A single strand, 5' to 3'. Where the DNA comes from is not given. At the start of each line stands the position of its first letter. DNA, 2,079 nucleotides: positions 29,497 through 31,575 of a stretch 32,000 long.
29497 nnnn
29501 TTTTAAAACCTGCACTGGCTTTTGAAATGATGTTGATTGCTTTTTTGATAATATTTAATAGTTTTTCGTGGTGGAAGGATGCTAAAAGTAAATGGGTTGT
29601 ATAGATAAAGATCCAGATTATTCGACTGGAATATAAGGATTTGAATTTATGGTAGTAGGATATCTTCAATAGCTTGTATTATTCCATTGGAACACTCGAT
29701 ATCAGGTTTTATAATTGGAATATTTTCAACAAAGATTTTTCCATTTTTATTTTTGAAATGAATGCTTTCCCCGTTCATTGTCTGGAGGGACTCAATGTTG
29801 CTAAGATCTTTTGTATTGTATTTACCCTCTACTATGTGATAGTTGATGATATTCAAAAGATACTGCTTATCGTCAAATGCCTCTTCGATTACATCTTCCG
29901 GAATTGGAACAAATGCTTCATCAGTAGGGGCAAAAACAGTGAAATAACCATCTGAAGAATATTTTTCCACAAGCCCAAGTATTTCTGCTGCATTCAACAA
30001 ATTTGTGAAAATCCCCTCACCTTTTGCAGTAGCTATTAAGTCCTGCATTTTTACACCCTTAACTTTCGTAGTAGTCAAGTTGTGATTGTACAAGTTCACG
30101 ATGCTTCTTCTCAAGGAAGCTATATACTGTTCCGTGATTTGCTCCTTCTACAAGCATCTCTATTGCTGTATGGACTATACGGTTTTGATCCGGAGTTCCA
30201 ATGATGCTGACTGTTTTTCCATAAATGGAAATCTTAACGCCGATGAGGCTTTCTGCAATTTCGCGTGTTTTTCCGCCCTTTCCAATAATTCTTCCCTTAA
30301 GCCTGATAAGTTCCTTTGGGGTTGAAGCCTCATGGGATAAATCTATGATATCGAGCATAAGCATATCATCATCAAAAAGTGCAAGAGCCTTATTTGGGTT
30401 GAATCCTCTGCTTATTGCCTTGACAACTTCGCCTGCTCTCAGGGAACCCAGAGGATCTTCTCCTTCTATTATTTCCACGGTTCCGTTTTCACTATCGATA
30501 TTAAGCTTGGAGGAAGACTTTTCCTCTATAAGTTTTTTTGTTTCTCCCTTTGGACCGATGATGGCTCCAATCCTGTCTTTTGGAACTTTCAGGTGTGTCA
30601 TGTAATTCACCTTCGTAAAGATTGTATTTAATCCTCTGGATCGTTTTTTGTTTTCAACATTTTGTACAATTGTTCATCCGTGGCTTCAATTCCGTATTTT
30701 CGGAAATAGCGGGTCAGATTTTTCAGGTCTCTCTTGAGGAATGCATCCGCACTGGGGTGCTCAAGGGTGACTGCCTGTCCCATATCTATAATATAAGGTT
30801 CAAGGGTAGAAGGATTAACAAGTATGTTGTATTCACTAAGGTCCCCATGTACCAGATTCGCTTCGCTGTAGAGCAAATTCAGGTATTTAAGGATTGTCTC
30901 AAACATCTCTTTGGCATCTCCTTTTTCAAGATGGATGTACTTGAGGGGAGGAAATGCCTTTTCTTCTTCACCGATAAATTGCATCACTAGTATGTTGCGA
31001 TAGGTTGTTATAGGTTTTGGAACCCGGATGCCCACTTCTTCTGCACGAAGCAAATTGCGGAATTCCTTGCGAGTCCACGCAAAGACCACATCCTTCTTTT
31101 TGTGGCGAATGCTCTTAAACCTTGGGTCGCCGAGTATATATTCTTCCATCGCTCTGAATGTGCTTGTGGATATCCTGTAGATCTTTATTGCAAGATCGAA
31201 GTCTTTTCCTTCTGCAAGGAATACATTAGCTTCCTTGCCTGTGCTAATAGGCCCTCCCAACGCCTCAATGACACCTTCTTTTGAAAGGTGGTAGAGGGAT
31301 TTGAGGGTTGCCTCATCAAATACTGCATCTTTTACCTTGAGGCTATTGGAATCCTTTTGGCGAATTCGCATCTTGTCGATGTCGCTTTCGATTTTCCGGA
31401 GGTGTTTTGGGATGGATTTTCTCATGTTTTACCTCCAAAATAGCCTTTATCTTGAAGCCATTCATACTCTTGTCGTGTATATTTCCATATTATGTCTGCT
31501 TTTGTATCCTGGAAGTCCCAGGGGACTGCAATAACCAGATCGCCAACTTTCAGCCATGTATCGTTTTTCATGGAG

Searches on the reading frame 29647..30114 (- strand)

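Call 16: search_protein_families(library=pfam, proteins=[window:29647-30114:-], max_evalue=0.01)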
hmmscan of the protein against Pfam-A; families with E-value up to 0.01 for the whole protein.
window:29647-30114:- (155 aa): 1 family
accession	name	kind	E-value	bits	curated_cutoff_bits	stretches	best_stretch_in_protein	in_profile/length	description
PF02469.27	Fasciclin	-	7.8e-31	107.3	22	1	36-155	3-123/123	Fasciclin domain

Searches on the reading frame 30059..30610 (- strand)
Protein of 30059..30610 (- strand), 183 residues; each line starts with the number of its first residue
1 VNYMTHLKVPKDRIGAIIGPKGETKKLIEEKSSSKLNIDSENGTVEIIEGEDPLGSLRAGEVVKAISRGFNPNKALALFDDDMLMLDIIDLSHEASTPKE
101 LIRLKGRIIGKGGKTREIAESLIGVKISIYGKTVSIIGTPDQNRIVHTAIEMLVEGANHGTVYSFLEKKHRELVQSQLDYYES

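Call 16: search_protein_families(library=pfam, proteins=[window:30059-30610:-], max_evalue=0.01)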
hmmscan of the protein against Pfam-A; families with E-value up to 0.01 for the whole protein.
window:30059-30610:- (183 aa): 4 families
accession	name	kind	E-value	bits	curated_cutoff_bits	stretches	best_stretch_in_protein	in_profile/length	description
PF00013.35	KH_1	-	5.2e-14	52.2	21.5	2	6-48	3-51/66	KH domain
PF21800.4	KH_KRR1_2nd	-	6.6e-08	32.9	27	1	86-151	3-68/91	KRR1 small subunit processome component, second KH domain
PF22891.2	KH_PNO1_2nd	-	3.7e-07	30.6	27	1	100-166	17-83/90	Eukaryotic type KH-domain (KH-domain type I) (327.11.2)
PF22675.2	KH-I_KHDC4-BBP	-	0.00048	20.4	30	0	14-39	8-33/76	KHDC4/BBP-like, KH-domain type I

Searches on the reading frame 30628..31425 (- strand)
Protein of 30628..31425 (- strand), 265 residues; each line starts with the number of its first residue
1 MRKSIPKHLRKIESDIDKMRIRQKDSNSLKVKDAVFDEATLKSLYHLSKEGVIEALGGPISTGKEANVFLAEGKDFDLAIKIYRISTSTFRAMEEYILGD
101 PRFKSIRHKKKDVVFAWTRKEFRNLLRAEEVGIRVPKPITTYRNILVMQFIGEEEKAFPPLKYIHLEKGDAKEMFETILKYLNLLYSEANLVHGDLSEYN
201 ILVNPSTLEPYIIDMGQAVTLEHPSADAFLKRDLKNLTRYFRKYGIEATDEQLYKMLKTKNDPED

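Call 16: search_protein_families(library=pfam, proteins=[window:30628-31425:-], max_evalue=0.01)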
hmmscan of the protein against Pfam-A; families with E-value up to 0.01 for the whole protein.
window:30628-31425:- (265 aa): 5 families
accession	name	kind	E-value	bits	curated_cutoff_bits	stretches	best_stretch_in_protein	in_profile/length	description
PF01163.29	RIO1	-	3.9e-58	196.6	22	1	67-251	1-184/187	RIO domain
PF00069.31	Pkinase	-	1.3e-05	25.2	31.7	1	145-225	74-152/263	Protein kinase domain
PF06293.20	Kdo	-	2.5e-05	24.3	21.3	0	188-252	136-199/207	Lipopolysaccharide kinase (Kdo/WaaP) family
PF03109.22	ABC1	-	6.1e-05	22.7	22.9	1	120-226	118-222/244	ABC1 atypical kinase-like domain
PF17667.7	Pkinase_fungal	-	0.00088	18.5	24.1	1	175-225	292-346/387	Fungal protein kinase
